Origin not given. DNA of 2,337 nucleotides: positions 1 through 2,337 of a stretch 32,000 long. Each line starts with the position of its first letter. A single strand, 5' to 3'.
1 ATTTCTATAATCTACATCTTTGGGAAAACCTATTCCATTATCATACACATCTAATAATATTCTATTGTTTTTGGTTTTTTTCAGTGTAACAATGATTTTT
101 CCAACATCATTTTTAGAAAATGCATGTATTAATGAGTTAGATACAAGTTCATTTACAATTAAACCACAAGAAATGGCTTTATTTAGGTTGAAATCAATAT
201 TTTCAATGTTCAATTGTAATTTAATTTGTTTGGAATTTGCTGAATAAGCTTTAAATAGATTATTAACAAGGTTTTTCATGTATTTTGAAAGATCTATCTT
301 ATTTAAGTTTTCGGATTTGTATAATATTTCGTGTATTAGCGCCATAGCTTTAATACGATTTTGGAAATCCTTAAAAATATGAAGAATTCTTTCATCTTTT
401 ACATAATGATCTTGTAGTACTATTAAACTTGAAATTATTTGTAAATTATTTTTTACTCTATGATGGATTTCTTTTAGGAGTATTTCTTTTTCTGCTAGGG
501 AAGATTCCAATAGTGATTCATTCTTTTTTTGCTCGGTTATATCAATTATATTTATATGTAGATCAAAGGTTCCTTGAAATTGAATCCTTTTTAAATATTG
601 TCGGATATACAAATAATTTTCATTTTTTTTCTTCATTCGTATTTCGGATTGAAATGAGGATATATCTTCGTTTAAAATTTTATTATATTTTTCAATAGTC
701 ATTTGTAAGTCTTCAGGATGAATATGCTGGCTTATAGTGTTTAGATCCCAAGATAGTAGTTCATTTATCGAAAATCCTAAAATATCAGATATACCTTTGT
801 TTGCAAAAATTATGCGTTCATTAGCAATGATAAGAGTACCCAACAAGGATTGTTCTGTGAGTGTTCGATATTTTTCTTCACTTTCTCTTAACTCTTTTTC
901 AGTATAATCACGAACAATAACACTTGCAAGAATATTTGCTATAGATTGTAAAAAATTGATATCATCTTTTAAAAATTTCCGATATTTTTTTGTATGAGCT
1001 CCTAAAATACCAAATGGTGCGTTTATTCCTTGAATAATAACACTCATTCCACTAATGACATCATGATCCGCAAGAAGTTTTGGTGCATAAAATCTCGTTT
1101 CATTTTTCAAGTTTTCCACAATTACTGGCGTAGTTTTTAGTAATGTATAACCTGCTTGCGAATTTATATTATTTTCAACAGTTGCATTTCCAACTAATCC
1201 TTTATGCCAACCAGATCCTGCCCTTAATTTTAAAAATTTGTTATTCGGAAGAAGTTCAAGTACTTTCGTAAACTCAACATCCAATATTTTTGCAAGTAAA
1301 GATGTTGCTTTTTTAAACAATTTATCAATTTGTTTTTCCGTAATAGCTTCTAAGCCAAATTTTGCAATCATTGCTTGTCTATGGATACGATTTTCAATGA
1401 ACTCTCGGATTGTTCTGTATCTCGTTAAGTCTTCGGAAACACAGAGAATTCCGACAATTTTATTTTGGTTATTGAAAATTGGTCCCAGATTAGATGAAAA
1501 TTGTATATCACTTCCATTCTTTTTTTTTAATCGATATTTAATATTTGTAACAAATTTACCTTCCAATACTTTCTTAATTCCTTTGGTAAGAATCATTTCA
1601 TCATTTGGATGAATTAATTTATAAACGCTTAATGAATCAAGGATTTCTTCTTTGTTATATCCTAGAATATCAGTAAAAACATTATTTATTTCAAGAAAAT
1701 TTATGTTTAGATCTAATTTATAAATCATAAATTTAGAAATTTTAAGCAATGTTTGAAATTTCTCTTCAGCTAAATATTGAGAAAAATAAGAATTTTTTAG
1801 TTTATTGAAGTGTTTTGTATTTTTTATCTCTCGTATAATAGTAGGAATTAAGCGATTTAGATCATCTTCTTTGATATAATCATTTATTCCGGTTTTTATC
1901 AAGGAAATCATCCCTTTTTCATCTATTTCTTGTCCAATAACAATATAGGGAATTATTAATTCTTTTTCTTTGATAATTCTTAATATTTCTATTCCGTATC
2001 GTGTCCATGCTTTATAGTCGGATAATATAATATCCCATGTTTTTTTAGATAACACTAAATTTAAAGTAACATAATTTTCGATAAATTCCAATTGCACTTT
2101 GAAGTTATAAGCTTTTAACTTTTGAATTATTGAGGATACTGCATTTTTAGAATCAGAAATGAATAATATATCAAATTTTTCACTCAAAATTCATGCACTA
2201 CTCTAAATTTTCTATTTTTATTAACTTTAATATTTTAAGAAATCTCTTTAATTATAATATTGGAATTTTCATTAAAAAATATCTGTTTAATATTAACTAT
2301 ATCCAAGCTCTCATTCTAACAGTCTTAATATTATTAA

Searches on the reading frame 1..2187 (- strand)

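Call 6: search_protein_families(library=ncbifam, max_evalue=1e-10, proteins=[window:1-2187:-])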
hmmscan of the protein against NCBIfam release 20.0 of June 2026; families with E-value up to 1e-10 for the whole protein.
window:1-2187:- (729 aa): 7 families
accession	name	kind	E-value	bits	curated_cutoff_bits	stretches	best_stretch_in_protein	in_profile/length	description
NF051872.1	HisKinPhyk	equivalog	2e-33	115.8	750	1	557-722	333-496/537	sensor histidine kinase PhyK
TIGR00229.1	sensory_box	domain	6.7e-26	90.9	22.9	1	141-262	4-124/126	PAS domain S-box protein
NF010077.0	PRK13559.1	subfamily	1.1e-17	64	361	1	548-715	155-310/364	hypothetical protein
NF007298.0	PRK09776.1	equivalog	2.2e-15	55.6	1135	1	417-561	280-425/1111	diguanylate cyclase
NF052306.1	BluLightHisKinLov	equivalog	2.4e-14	53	450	1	457-718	45-288/334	blue-light-activated histidine kinase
NF047874.1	MASE3_PAS_HK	subfamily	1.7e-13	50.2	560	0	414-724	243-566/655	MASE3 domain-containing sensor histidine kinase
NF041880.1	EPS_EpsF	equivalog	1.6e-11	43.4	900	0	434-724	140-435/492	response regulator EpsF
